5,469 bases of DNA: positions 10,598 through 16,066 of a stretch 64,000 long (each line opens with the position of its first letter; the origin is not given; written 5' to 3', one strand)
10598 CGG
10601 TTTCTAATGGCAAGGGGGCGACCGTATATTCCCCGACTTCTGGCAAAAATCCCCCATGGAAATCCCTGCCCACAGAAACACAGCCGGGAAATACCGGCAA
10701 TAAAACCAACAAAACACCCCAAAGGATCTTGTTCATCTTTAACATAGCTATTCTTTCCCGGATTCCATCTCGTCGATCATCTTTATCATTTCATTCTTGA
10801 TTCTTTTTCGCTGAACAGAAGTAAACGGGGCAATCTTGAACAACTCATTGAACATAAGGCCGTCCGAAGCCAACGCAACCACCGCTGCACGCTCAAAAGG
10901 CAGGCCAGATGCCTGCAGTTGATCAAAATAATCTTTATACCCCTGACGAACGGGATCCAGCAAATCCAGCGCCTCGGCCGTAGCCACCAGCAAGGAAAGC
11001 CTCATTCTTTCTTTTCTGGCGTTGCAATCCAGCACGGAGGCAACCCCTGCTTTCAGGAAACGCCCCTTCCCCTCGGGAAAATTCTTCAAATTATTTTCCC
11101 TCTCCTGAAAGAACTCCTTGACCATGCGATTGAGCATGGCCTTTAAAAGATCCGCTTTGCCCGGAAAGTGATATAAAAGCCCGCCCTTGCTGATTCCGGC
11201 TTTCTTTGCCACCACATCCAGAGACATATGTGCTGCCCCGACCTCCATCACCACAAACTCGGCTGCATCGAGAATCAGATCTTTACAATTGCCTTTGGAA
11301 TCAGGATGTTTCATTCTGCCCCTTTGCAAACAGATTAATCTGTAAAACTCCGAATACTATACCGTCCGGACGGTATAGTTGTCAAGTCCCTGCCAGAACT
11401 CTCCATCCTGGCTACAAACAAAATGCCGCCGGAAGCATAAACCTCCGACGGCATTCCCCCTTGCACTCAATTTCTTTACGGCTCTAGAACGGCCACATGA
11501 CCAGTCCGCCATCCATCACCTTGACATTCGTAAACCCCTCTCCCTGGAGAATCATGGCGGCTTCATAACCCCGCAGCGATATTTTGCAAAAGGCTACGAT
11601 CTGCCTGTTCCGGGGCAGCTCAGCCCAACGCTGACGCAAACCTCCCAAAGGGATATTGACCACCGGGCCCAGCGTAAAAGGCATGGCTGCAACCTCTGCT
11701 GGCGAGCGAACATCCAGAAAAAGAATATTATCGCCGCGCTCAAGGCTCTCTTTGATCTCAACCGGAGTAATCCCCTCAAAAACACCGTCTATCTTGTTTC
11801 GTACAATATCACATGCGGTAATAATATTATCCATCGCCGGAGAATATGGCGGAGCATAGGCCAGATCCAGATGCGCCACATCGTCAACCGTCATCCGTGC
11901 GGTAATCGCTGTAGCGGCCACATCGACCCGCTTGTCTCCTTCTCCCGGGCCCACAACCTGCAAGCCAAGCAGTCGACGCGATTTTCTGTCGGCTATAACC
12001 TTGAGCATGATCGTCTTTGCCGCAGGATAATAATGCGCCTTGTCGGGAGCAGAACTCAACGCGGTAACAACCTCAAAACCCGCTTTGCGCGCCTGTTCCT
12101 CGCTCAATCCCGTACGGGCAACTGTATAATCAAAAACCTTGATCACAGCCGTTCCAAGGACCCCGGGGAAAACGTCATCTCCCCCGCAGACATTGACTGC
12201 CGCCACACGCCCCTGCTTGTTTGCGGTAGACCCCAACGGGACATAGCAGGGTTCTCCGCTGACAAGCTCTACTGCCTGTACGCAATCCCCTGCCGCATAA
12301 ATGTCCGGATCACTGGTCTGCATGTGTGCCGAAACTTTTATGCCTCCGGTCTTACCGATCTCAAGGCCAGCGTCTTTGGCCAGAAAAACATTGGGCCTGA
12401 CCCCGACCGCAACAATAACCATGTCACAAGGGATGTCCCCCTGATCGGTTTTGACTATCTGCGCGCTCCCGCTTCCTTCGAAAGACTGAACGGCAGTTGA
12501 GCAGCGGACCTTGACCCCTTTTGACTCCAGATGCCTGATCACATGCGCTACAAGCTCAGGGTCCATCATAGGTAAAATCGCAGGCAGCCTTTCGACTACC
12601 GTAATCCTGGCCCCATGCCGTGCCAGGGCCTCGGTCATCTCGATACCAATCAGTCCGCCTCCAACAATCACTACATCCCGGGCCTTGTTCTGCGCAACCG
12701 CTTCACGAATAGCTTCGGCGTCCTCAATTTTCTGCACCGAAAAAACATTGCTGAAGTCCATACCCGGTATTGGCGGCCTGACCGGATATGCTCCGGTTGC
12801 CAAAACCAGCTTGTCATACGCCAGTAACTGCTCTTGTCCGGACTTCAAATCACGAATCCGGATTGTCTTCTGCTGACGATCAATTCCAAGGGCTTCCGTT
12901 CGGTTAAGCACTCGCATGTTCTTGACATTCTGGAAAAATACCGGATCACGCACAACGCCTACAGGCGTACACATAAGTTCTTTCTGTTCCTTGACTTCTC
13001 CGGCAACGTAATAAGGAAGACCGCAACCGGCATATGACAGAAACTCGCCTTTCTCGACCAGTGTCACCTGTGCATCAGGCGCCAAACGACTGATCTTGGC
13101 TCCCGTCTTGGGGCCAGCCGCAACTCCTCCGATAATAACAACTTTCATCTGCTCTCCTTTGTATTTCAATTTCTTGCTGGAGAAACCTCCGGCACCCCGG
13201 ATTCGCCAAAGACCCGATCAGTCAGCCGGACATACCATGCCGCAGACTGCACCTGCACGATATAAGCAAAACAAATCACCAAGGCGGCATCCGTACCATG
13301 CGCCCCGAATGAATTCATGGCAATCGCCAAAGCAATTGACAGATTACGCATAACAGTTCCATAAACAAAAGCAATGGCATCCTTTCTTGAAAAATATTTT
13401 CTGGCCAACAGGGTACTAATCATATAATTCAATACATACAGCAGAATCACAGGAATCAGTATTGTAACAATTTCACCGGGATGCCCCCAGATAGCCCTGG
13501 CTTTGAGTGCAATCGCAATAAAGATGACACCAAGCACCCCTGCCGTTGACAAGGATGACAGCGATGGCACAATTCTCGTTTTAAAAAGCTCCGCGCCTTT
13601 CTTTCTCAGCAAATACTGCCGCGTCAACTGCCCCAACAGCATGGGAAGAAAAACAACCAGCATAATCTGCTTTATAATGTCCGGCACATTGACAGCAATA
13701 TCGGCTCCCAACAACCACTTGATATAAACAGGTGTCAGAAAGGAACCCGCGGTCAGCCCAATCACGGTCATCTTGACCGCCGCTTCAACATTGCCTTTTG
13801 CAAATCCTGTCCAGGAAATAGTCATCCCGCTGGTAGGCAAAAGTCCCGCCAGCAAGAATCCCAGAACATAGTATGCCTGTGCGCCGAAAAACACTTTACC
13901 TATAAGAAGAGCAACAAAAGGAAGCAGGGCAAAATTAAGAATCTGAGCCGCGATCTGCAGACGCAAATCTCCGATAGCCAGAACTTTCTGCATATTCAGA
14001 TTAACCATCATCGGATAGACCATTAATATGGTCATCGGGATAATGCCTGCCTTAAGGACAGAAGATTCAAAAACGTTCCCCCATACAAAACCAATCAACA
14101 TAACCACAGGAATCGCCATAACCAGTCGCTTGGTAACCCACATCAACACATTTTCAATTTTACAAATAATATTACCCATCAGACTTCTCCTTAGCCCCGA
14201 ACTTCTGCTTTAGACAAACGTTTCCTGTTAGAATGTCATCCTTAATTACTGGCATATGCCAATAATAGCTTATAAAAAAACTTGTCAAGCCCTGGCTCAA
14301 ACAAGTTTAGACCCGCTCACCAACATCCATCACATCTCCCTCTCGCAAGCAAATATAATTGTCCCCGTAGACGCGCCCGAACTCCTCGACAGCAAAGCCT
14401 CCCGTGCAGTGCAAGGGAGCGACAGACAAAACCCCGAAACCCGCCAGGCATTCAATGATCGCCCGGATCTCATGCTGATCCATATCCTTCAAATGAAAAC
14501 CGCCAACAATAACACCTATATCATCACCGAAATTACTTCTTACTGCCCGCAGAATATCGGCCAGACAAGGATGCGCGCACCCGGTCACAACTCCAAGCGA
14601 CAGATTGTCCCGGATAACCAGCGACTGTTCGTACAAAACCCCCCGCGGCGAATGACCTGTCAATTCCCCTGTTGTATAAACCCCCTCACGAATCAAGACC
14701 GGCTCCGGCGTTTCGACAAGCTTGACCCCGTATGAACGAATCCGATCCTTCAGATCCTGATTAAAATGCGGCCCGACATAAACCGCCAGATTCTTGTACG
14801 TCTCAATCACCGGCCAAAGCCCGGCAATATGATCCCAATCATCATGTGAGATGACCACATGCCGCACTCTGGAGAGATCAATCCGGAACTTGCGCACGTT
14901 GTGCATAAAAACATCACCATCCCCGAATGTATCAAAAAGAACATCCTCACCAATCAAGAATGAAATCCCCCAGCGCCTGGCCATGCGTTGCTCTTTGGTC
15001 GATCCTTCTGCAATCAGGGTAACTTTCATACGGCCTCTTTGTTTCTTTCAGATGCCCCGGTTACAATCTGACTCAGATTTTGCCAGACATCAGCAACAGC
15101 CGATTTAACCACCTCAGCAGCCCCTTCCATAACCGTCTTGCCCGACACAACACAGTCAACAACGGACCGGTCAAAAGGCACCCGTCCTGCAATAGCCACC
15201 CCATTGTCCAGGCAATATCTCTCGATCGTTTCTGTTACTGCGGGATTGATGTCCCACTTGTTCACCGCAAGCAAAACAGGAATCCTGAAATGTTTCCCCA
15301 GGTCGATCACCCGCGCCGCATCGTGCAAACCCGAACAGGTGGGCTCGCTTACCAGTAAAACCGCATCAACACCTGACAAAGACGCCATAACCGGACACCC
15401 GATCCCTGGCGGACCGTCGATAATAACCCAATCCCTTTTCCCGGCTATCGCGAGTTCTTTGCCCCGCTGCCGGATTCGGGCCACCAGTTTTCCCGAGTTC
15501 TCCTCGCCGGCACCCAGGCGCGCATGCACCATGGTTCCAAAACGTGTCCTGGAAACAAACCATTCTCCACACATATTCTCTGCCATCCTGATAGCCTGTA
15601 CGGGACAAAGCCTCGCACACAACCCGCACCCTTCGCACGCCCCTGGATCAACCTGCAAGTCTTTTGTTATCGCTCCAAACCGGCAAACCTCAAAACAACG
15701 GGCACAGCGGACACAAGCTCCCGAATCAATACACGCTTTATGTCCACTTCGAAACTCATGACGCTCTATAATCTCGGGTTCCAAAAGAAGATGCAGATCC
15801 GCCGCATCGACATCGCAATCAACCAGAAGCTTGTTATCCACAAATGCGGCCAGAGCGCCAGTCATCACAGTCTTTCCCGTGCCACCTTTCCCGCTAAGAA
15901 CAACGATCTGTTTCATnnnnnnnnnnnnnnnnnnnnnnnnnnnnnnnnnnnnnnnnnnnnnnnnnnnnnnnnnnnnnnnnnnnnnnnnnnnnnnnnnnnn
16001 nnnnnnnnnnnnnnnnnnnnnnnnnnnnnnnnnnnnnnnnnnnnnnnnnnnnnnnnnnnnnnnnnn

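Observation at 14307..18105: Fur-family regulator controlling a NifX-like / MinD-ferredoxin ATPase / MBL operon through a repeated 7-1-7 palindrome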

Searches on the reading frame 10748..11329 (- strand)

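Call 42: search_protein_families(library=pfam, proteins=[window:10748-11329:-], max_evalue=0.00001)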
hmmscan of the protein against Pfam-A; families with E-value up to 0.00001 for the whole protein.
window:10748-11329:- (193 aa): 2 families
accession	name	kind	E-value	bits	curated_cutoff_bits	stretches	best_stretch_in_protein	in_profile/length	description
PF17937.6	TetR_C_28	-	3.2e-17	63.1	26.4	1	89-186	1-96/96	Tetracyclin repressor-like, C-terminal domain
PF00440.29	TetR_N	-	5.6e-11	42.5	24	1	19-65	1-47/47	Bacterial regulatory proteins, tetR family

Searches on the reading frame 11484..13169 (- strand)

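Call 3: search_protein_families(library=pfam, proteins=[window:11484-13169:-], max_evalue=0.01)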
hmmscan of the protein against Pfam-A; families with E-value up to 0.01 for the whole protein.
window:11484-13169:- (561 aa): 13 families
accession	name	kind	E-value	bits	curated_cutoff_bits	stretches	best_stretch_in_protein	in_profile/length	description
PF07992.20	Pyr_redox_2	-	1.5e-68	231.8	26.1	1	8-303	1-284/291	Pyridine nucleotide-disulphide oxidoreductase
PF02852.28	Pyr_redox_dim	-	4.8e-21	75.5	25.3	1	342-447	3-107/110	Pyridine nucleotide-disulphide oxidoreductase, dimerisation domain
PF00070.33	Pyr_redox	-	2.1e-20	73.5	22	1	166-240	2-78/82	Pyridine nucleotide-disulphide oxidoreductase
PF01266.30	DAO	-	4.2e-12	46.7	27.9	2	204-270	149-216/353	FAD dependent oxidoreductase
PF13738.12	Pyr_redox_3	-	8.3e-11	42.1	30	1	83-294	94-305/305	Pyridine nucleotide-disulphide oxidoreductase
PF00581.25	Rhodanese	-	6.3e-10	39.9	22.2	1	469-559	2-99/102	Rhodanese-like domain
PF03486.20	HI0933_like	-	9.4e-07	29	50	0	205-280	110-188/244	HI0933-like protein Rossmann domain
PF13434.12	Lys_Orn_oxgnase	-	3.1e-05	23.7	21.3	1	99-209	130-236/339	L-lysine 6-monooxygenase/L-ornithine 5-monooxygenase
PF13450.12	NAD_binding_8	-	0.00024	21.8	21.9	1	168-196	1-29/68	NAD(P)-binding Rossmann-like domain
PF13241.12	NAD_binding_7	-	0.00097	20.1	22.1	0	161-194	5-38/104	Putative NAD(P)-binding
PF13454.12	NAD_binding_9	-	0.0012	19.3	21.8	0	167-196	1-34/155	FAD-NAD(P)-binding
PF01494.25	FAD_binding_3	-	0.0022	17.7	22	1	165-196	3-34/349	FAD binding domain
PF12831.13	FAD_oxidored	-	0.0054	16.5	27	0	165-197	1-33/416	FAD dependent oxidoreductase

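Call 5: search_protein_families(library=ncbifam, proteins=[window:11484-13169:-], max_evalue=0.001)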
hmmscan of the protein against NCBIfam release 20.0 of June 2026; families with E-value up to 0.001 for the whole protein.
window:11484-13169:- (561 aa): 84 families (the best 25 are shown)
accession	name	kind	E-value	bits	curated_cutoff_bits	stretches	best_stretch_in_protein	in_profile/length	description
TIGR03385.1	CoA_CoA_reduc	equivalog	4.3e-130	434.4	578.8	1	9-450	1-436/439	CoA-disulfide reductase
NF007123.0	PRK09564.1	equivalog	4.8e-116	388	458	1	8-452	1-439/444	CoA-disulfide reductase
NF046103.1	NOXase_Strep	equivalog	5.5e-79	266.2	600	1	9-446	1-431/442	H2O-forming NADH oxidase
NF010037.0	PRK13512.1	equivalog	2.2e-77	260.8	394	1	8-448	2-429/438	CoA-disulfide reductase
TIGR02053.1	MerA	equivalog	3.6e-51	174.6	454.45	1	101-434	117-435/465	mercury(II) reductase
NF045765.1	PhenlGlyoxDHPadH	equivalog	4.4e-49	167.5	475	1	7-347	2-326/416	NADH-dependent phenylglyoxylate dehydrogenase subunit epsilon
TIGR02374.1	nitri_red_nirB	equivalog_domain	2.2e-48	165.3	578.35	1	80-363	64-339/794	nitrite reductase large subunit NirB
TIGR01350.1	lipoamide_DH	equivalog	1.6e-45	155.7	408.8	1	99-434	115-436/461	dihydrolipoyl dehydrogenase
NF003437.0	PRK04965.1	equivalog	3.5e-42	144.7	392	1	10-298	5-276/378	NADH:flavorubredoxin reductase NorW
NF010311.1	PRK13748.1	subfamily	1.3e-41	143.1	600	1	99-433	214-529/560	mercury(II) reductase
NF004943.0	PRK06292.2-1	equivalog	1.5e-40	139.3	432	1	98-435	113-438/456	dihydrolipoyl dehydrogenase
NF011565.0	PRK14989.1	subfamily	3.6e-40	137.8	883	1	79-407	68-375/847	nitrite reductase large subunit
NF041682.1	ant_diox_AndAa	equivalog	1.4e-39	136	650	1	72-334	62-316/406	anthranilate 1,2-dioxygenase system ferredoxin--NAD(+) reductase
NF042949.2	3PPDioc_HcaD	equivalog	2.5e-39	135.1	450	1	9-328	3-306/386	3-phenylpropionate/cinnamic acid dioxygenase ferredoxin--NAD(+) reductase subunit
NF041853.1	hythiocyan_redase_MerA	equivalog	7e-37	127.3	650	1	84-408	91-398/440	hypothiocyanous acid reductase MerA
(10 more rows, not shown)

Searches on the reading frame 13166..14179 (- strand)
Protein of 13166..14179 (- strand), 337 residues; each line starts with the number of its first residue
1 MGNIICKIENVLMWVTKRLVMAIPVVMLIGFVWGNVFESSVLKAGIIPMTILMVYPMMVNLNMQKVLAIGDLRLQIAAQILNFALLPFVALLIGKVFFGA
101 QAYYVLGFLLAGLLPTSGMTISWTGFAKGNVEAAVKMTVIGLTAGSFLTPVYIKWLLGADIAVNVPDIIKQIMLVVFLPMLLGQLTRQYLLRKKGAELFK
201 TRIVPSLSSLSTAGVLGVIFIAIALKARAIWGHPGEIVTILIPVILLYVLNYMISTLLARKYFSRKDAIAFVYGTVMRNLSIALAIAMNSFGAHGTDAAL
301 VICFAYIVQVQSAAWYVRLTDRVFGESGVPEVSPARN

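Call 3: search_protein_families(library=pfam, proteins=[window:13166-14179:-], max_evalue=0.01)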
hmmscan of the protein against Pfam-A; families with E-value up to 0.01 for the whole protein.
window:13166-14179:- (337 aa): 2 families
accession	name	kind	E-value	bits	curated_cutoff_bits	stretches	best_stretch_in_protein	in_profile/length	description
PF01758.21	SBF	-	4.1e-25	89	24.3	1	49-230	3-188/191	Sodium Bile acid symporter family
PF13593.11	SBF_like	-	3.3e-22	79.6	25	1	60-301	47-290/313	SBF-like CPA transporter family (DUF4137)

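Call 5: search_protein_families(library=ncbifam, proteins=[window:13166-14179:-], max_evalue=0.001)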
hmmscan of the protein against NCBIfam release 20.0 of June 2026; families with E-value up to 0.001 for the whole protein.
window:13166-14179:- (337 aa): 2 families
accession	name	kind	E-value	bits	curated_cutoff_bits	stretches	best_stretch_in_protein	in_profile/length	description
TIGR00832.1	acr3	equivalog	9.5e-28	97.5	282.8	1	13-308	10-315/327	ACR3 family arsenite efflux transporter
NF047939.1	PantTportPanS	equivalog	4.2e-06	26.6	400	1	41-249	28-227/299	ketopantoate/pantoate/pantothenate transporter PanS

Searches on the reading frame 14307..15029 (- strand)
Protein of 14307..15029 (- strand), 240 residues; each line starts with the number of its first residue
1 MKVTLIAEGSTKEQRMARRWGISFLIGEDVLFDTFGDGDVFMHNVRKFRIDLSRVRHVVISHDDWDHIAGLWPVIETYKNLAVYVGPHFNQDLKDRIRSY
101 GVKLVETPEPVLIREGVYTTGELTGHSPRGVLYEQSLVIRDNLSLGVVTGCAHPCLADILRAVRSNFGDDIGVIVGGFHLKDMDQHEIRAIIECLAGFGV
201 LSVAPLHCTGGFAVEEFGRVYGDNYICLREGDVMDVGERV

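Call 3: search_protein_families(library=pfam, proteins=[window:14307-15029:-], max_evalue=0.01)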
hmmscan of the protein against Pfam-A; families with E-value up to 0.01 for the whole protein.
window:14307-15029:- (240 aa): 2 families
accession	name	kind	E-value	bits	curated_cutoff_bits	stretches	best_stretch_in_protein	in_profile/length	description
PF00753.33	Lactamase_B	-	4.5e-07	30.5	22.7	1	28-131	16-120/196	Metallo-beta-lactamase superfamily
PF12706.13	Lactamase_B_2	-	9.9e-07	29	27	1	30-98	3-75/200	Beta-lactamase superfamily domain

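Call 5: search_protein_families(library=ncbifam, proteins=[window:14307-15029:-], max_evalue=0.001)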
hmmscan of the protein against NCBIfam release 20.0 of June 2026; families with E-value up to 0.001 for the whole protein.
window:14307-15029:- (240 aa): 2 families
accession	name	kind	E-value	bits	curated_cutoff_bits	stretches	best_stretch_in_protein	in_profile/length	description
TIGR02651.1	RNase_Z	equivalog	0.00026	20.2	292.95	1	20-80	21-77/302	ribonuclease Z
NF000801.0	PRK00055.1-3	equivalog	0.00037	19.6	252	1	27-81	29-80/307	ribonuclease Z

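Call 59: search_solved_structures(query=window:14307-15029:-, max_evalue=0.01)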
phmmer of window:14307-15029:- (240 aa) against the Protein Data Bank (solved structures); distinct sequences matched with E-value up to 0.01: 3.
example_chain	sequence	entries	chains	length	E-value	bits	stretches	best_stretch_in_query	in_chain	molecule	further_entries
7dck_A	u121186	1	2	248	2e-29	105.9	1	15-229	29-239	Lactamase_B domain-containing protein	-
3h3e_A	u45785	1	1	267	1.4e-23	86.7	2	133-221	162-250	uncharacterized protein Tm1679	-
2p4z_A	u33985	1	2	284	2.2e-19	73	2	129-218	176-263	Metal-dependent hydrolases of the beta-lactamase superfamily II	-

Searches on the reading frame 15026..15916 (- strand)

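Call 3: search_protein_families(library=pfam, proteins=[window:15026-15916:-], max_evalue=0.01)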
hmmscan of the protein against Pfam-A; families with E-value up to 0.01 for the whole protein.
window:15026-15916:- (296 aa): 13 families
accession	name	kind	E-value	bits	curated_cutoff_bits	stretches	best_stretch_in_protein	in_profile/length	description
PF10609.15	ParA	-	6.1e-11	42.6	27.1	2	159-278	110-242/246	NUBPL iron-transfer P-loop NTPase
PF00037.32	Fer4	-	3.5e-10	39.7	21.1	2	88-110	2-24/24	4Fe-4S binding domain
PF01656.29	CbiA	-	9.7e-10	38.9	25.4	1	4-262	1-125/125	CobQ/CobB/MinD/ParA nucleotide binding domain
PF12837.12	Fer4_6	-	4.6e-09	36.2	25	2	88-109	3-24/24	4Fe-4S binding domain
PF12838.12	Fer4_7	-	6.3e-09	36.6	27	2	90-108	34-52/52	4Fe-4S dicluster domain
PF14697.11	Fer4_21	-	3.7e-08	33.8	35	1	61-111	1-59/59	4Fe-4S dicluster domain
PF13614.12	AAA_31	-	4.3e-06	27.2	27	0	159-199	116-156/177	AAA domain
PF13484.11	Fer4_16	-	1.1e-05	26.5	30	0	68-94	2-29/66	4Fe-4S double cluster binding domain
PF12797.12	Fer4_2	-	0.00019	21.6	24.5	0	89-106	5-22/22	4Fe-4S binding domain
PF13237.11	Fer4_10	-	0.00023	21.5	25.5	1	88-111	3-30/53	4Fe-4S dicluster domain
PF25160.1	LdpA_Fe-S-bd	-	0.00079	19.6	27.6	1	71-112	5-46/49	LdpA Fe-S cluster-binding domain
PF13187.11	Fer4_9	-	0.0011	19.3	27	1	67-109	1-52/52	4Fe-4S dicluster domain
PF12798.12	Fer4_3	-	0.0037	18.4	27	0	94-108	1-15/15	4Fe-4S binding domain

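Call 5: search_protein_families(library=ncbifam, proteins=[window:15026-15916:-], max_evalue=0.001)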
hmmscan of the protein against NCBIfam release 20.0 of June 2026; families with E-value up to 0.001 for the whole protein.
window:15026-15916:- (296 aa): 37 families (the best 25 are shown)
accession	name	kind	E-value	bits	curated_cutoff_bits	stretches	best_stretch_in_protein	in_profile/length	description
TIGR01969.1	minD_arch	subfamily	9e-16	57.8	201.75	2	156-292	104-237/251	cell division ATPase MinD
NF041136.1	MrpORP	equivalog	3.7e-12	46.2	450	1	159-283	113-250/365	iron-sulfur cluster carrier protein MrpORP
TIGR01968.1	minD_bact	equivalog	1.3e-10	41.1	212.9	2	160-264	111-219/261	septum site-determining protein MinD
NF041546.1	ParA_partition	equivalog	4.7e-09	36.1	180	1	156-268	72-190/203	ParA family partition ATPase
NF040684.1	PorD_Arch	equivalog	6.9e-09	35.7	120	1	60-113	26-83/85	pyruvate synthase subunit PorD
TIGR02179.1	PorD_KorD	subfamily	1.1e-08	35.1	60.05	1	60-113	19-76/78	2-oxoacid:acceptor oxidoreductase, delta subunit, pyruvate/2-ketoisovalerate family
NF041891.1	hdrA_Methbact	equivalog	1.8e-08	33.1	1300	1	61-116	567-625/762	ferredoxin:CoB-CoM heterodisulfide reductase subunit HdrA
NF040770.1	hetero_SS_HdrA2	exception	1.8e-08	33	1100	1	59-113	570-627/777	CoB-CoM heterodisulfide reductase HdrA2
NF006183.0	PRK08318.1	equivalog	7.1e-07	28.3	335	1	58-117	334-403/422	NAD-dependent dihydropyrimidine dehydrogenase subunit PreA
NF007202.0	PRK09623.1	equivalog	1.1e-06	28.9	166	1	60-113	45-102/105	3-methyl-2-oxobutanoate dehydrogenase subunit delta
TIGR01944.1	rnfB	subfamily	1.4e-06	28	68.7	1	57-114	104-165/190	RnfABCDGE type electron transport complex subunit B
TIGR02700.1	flavo_MJ0208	hypoth_equivalog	4.6e-06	26.1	251.35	1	58-112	140-197/234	dihydromethanopterin reductase (acceptor)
NF045874.1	Vhu_polyferre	exception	4.8e-06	25.6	600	1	62-112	192-246/381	F420-non-reducing hydrogenase associated-polyferredoxin VhuB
TIGR00402.1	napF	equivalog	6e-06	26.3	102.2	1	67-109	106-148/149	ferredoxin-type protein NapF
TIGR03371.1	cellulose_yhjQ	equivalog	9e-06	25.3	157.85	0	1-28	1-28/246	cellulose biosynthesis protein BcsQ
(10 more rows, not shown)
